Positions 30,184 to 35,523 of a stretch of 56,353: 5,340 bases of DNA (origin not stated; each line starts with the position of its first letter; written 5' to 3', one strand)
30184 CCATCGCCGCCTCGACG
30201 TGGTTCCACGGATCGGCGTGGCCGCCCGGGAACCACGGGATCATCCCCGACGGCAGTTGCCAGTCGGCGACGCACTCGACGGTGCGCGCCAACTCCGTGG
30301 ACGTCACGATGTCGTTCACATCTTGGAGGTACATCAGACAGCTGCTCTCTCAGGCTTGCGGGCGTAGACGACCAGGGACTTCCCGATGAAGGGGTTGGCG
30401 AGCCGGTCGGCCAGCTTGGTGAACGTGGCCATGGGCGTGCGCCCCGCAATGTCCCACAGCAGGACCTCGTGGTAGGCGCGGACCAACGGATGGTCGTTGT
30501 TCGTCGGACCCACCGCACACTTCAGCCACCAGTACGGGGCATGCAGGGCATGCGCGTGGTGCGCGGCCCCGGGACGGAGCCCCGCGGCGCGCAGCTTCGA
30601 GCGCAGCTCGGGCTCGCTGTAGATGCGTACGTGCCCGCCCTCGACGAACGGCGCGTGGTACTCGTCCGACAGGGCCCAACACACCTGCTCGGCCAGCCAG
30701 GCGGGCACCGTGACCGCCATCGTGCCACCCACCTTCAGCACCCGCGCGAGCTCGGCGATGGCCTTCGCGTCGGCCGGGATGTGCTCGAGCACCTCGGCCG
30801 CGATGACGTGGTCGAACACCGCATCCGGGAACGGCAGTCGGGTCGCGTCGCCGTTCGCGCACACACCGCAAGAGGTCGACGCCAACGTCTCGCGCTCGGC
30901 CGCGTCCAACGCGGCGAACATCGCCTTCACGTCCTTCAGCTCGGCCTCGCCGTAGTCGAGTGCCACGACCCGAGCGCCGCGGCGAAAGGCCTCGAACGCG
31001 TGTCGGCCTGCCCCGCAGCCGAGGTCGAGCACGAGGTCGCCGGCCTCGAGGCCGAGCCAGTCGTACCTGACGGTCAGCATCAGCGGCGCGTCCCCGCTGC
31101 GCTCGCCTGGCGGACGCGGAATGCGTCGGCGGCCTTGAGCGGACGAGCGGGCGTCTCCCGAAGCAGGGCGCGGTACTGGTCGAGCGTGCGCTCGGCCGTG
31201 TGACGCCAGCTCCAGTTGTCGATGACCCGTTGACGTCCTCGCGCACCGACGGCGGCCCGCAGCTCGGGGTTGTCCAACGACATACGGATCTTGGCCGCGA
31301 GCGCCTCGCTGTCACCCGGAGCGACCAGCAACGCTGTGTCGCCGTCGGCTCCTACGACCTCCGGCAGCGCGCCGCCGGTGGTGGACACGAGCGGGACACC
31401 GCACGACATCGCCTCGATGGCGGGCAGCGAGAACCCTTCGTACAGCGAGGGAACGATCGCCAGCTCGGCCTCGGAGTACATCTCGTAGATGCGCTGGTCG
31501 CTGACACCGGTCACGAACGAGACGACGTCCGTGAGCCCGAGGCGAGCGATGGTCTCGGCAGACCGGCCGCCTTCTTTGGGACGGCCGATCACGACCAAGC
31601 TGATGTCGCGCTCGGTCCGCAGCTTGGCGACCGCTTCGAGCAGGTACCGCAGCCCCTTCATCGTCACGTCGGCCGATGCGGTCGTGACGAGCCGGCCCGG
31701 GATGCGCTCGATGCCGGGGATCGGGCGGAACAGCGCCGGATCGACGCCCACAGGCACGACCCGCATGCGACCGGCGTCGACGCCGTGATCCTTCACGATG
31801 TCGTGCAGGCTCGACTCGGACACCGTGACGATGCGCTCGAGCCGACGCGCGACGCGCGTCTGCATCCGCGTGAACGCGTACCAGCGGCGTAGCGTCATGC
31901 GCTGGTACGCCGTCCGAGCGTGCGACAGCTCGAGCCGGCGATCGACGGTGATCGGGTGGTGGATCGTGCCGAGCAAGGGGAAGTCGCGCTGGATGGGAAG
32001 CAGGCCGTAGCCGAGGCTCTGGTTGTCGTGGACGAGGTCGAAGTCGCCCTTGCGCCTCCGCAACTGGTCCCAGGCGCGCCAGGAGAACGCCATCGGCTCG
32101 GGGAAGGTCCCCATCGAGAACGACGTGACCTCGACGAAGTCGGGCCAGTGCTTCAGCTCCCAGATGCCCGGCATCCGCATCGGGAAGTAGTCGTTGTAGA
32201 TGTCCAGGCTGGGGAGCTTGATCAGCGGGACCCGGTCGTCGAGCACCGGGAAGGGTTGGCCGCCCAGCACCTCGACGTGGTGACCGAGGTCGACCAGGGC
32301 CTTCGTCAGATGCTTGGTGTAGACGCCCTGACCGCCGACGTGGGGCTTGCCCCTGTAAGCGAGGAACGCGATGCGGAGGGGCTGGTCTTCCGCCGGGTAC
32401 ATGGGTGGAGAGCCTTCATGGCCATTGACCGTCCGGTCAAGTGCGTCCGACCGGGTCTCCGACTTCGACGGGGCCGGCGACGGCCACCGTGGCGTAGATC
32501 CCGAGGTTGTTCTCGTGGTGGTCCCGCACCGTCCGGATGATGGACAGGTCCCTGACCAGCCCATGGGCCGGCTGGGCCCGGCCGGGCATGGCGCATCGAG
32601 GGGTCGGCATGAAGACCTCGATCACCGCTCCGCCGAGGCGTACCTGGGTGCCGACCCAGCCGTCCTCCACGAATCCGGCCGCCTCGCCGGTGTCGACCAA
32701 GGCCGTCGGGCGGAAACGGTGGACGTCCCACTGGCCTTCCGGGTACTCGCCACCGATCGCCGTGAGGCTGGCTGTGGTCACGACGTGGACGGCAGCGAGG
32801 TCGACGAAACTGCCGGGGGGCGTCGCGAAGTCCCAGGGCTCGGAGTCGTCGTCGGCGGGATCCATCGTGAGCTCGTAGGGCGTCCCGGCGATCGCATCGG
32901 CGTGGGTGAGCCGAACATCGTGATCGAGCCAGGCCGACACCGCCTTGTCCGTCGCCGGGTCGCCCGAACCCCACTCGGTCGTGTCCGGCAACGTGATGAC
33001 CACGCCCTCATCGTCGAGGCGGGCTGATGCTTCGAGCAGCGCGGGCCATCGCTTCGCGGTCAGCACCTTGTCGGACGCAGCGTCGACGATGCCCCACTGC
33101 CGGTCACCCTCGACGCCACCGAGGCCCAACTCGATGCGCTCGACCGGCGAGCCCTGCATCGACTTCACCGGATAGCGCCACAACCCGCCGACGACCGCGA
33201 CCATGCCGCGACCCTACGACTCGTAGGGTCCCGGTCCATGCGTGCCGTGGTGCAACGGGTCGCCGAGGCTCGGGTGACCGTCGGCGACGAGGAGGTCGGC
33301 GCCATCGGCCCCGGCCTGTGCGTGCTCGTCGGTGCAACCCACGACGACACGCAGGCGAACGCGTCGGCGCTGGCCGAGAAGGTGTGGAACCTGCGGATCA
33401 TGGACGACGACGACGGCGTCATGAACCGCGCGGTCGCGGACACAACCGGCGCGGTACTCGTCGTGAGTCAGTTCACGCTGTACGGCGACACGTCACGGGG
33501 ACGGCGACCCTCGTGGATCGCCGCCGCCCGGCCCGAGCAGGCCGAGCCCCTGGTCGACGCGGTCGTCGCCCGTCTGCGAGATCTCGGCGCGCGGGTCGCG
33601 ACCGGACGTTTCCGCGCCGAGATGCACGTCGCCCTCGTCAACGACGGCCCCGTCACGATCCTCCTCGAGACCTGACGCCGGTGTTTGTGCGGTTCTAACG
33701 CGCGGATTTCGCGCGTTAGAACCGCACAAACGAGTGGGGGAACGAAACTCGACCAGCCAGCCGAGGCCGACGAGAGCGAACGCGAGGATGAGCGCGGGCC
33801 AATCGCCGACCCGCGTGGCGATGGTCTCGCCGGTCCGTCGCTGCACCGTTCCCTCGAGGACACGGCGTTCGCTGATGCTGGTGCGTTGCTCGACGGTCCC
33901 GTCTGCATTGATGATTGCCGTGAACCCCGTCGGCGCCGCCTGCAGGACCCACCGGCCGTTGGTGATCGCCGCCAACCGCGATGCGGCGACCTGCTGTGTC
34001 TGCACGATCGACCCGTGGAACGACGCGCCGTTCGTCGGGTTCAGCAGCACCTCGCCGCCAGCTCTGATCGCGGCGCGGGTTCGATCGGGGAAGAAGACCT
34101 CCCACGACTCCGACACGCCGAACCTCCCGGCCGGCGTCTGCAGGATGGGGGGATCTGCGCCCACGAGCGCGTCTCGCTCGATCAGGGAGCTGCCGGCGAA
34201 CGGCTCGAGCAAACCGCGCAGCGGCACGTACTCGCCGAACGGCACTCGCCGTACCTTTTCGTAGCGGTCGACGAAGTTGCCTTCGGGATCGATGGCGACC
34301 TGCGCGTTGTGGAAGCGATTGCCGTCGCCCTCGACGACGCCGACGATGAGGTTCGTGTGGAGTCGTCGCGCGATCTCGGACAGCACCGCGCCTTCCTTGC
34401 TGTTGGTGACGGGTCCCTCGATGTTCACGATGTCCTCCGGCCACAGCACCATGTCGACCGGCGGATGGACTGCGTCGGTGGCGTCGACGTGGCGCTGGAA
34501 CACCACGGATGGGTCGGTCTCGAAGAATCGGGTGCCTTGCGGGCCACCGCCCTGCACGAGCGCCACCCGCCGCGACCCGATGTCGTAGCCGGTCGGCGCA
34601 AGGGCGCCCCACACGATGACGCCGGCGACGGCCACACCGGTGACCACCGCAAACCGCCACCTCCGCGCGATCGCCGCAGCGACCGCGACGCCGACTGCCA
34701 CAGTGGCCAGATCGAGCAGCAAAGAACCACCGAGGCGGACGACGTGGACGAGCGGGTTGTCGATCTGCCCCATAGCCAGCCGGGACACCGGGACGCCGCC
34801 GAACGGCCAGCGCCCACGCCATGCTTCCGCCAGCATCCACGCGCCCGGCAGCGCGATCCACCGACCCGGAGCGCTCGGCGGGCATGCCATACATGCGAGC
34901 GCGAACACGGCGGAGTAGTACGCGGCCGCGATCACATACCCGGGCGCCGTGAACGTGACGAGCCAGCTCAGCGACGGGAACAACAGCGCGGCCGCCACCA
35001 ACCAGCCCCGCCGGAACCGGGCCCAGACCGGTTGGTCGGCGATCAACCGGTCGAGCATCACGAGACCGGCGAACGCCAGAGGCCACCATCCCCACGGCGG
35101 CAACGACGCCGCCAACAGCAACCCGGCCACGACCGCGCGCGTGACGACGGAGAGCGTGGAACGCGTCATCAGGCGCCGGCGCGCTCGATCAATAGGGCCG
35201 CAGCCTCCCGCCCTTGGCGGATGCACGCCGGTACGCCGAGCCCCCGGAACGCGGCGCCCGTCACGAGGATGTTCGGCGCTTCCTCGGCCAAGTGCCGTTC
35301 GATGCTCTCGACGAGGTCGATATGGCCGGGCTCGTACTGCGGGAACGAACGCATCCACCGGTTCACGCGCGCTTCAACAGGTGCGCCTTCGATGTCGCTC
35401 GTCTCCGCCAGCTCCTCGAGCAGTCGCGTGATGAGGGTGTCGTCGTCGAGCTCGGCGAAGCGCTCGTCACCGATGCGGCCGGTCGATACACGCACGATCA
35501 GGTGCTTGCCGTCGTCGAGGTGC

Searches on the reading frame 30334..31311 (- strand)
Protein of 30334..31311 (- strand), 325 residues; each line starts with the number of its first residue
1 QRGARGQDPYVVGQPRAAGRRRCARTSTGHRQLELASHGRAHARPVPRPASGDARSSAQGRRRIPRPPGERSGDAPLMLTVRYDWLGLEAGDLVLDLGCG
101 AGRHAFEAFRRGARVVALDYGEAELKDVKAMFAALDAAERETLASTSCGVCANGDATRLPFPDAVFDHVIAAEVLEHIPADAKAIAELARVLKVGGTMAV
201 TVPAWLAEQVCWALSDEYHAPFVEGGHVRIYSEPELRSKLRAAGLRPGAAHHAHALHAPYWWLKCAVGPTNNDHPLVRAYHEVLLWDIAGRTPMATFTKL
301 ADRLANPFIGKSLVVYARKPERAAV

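Call 24: search_protein_families(library=ncbifam, proteins=[window:30334-31311:-], max_evalue=0.00001)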
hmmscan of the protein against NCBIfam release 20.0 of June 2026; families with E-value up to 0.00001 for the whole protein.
window:30334-31311:- (325 aa): 26 families (the best 25 are shown)
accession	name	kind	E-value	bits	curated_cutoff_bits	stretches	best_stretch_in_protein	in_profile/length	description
NF001241.0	PRK00216.1-2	equivalog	2.6e-14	53.4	327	1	85-201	46-148/231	demethylmenaquinone methyltransferase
NF045667.1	MTase_DVU1556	equivalog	3.9e-13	49.3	155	1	84-201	16-120/213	DVU_1556 family methyltransferase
NF047649.1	MTase_UXPK_star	exception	5.5e-12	45.3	460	1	88-200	75-181/283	methyltransferase/UXPK-star double selenoprotein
NF041537.1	ArsM_AhpD_UU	exception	1.1e-11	44.1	510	1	89-200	75-180/345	arsenite methyltransferase/AhpD domain selenoprotein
NF043040.1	corrin_prot_MT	hypoth_equivalog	2.4e-11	43.5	180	1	90-202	41-149/216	corrinoid protein-associated methyltransferase CpaM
TIGR01934.1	MenG_MenH_UbiE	subfamily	6.2e-10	38.7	158.35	1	85-201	34-142/223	ubiquinone/menaquinone biosynthesis methyltransferase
NF041536.1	ArsM_DUF2284_UU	exception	8.8e-10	37.5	575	1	88-201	74-181/459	arsenite methyltransferase/DUF2284 domain selenoprotein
NF008823.0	PRK11873.1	subfamily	9e-10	38.5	263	1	87-201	74-182/272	arsenite methyltransferase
NF040539.1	AST_met_ArsM_2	exception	1.3e-08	35.1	240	1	94-200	60-163/262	putative arsinothricin biosynthesis methyltransferase ArsM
NF001240.0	PRK00216.1-1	equivalog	2.5e-08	33.3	378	1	87-200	60-168/251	bifunctional demethylmenaquinone methyltransferase/2-methoxy-6-polyprenyl-1,4-benzoquinol methylase UbiE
NF041255.1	mycofact_MftM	equivalog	3.1e-08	33.3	200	1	88-193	137-234/289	mycofactocin oligosaccharide methyltransferase MftM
NF001244.0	PRK00216.1-5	equivalog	3.9e-08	32.9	216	1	84-200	42-153/236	bifunctional demethylmenaquinone methyltransferase/2-methoxy-6-polyprenyl-1,4-benzoquinol methylase UbiE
TIGR01983.1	UbiG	equivalog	8e-08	31.9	102.95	1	93-201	52-152/228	bifunctional 2-polyprenyl-6-hydroxyphenol methylase/3-demethylubiquinol 3-O-methyltransferase UbiG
NF045649.1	2X_seleno_MduS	exception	1e-07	31.3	380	1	92-200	43-147/338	methyltransferase domain-containing selenoprotein MduS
NF041675.1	sarc_dimgly_tmase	equivalog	1.2e-07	31.9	550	1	88-205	64-174/278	sarcosine/dimethylglycine N-methyltransferase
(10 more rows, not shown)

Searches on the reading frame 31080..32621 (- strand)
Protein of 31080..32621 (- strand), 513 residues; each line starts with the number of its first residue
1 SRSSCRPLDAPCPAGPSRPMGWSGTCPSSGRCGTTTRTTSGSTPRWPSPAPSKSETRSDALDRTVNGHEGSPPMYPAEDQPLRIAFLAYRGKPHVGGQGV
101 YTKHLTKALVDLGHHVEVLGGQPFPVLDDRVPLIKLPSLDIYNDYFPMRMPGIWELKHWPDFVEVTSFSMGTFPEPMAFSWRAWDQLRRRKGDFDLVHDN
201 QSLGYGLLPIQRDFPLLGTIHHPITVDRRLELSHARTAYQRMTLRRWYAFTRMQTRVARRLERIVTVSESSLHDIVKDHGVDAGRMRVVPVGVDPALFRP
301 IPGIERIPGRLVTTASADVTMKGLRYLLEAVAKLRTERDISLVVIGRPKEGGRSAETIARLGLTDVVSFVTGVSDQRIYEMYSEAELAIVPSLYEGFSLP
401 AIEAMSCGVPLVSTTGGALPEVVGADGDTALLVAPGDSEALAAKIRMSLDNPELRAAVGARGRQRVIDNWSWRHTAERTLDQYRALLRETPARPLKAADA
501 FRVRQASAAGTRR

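Call 25: search_protein_families(library=ncbifam, proteins=[window:31080-32621:-], max_evalue=1e-8)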
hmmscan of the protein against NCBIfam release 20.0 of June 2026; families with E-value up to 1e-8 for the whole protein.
window:31080-32621:- (513 aa): 24 families
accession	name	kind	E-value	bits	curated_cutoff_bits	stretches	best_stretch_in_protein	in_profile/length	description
NF041876.1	EPS_EpsE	equivalog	1.5e-30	106.8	400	1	283-477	185-387/389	exopolysaccharide biosynthesis GT4 family glycosyltransferase EpsE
TIGR03449.1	mycothiol_MshA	equivalog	1e-26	93.8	462.5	1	253-487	157-404/406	D-inositol-3-phosphate glycosyltransferase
TIGR02149.1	glgA_Coryne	subfamily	7.2e-26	91.2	302.4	1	259-486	143-390/391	glycogen synthase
TIGR03088.1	stp2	hypoth_equivalog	4.1e-23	82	409.05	1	253-487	143-374/374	TIGR03088 family PEP-CTERM/XrtA system glycosyltransferase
TIGR03999.1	thiol_BshA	equivalog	1.5e-22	80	273.7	1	320-487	210-374/375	N-acetyl-alpha-D-glucosaminyl L-malate synthase BshA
TIGR04047.1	MSMEG_0565_glyc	hypoth_equivalog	2.3e-20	73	259.85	1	251-485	129-373/373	MSMEG_0565 family glycosyltransferase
TIGR04063.1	stp3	hypoth_equivalog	4.3e-17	62.1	442.05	1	248-487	144-396/397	TIGR04063 family PEP-CTERM/XrtA system glycosyltransferase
NF012028.0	PRK15484.1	subfamily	1.7e-16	60.3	618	1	319-481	203-373/380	lipopolysaccharide N-acetylglucosaminyltransferase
NF041010.1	glycosy_Agl16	equivalog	7.4e-16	57.9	575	1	225-486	98-351/352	glycosylation protein Agl16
NF038298.1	EPS_HpsO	equivalog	1.3e-15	57.1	575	1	271-486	156-387/388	hormogonium polysaccharide biosynthesis glycosyltransferase HpsO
NF053787.1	GlcN_PG_synth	equivalog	4.2e-15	55.4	480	1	257-487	140-360/361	N-acetylglucosaminyl phosphatidylglycerol synthase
NF038229.1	Glyco4_Geo_Pelo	equivalog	7.2e-14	51.5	400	1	255-487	104-337/338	GPMC system family 4 glycosyltransferase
NF047684.1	TeichurnBiosyTuaC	equivalog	1.2e-13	50.8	550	1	318-487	228-390/391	teichuronic acid biosynthesis protein TuaC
NF038295.1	EPS_HpsP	equivalog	1.5e-13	50.5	550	1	321-486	219-387/388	hormogonium polysaccharide biosynthesis glycosyltransferase HpsP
TIGR04157.1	glyco_rSAM_CFB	subfamily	6.7e-13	48.4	400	1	321-424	239-340/406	TIGR04157 family glycosyltransferase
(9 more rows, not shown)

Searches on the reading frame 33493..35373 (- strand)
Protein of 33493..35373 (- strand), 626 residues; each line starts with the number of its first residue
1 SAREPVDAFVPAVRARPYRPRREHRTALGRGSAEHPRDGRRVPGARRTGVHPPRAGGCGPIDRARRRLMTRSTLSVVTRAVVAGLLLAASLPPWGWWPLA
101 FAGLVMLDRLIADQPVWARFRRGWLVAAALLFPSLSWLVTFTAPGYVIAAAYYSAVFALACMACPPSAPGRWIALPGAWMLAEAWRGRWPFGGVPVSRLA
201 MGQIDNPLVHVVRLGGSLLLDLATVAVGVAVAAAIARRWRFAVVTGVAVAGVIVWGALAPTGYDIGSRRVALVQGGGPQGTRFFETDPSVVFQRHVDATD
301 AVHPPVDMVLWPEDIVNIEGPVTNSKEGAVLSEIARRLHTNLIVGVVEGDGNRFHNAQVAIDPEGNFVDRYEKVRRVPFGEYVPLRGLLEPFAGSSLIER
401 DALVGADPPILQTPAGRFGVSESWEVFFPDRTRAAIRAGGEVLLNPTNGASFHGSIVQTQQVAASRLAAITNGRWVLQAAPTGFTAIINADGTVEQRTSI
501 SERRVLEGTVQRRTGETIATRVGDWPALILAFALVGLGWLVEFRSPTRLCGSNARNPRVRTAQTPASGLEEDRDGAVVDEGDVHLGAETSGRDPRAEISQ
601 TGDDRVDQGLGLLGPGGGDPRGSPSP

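Call 25: search_protein_families(library=ncbifam, proteins=[window:33493-35373:-], max_evalue=1e-8)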
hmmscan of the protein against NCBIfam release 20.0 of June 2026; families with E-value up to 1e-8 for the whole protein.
window:33493-35373:- (626 aa): 1 family
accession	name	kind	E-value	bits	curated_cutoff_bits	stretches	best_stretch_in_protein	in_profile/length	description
TIGR00546.1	lnt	equivalog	8.4e-59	199.7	132.9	1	126-493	14-394/395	apolipoprotein N-acyltransferase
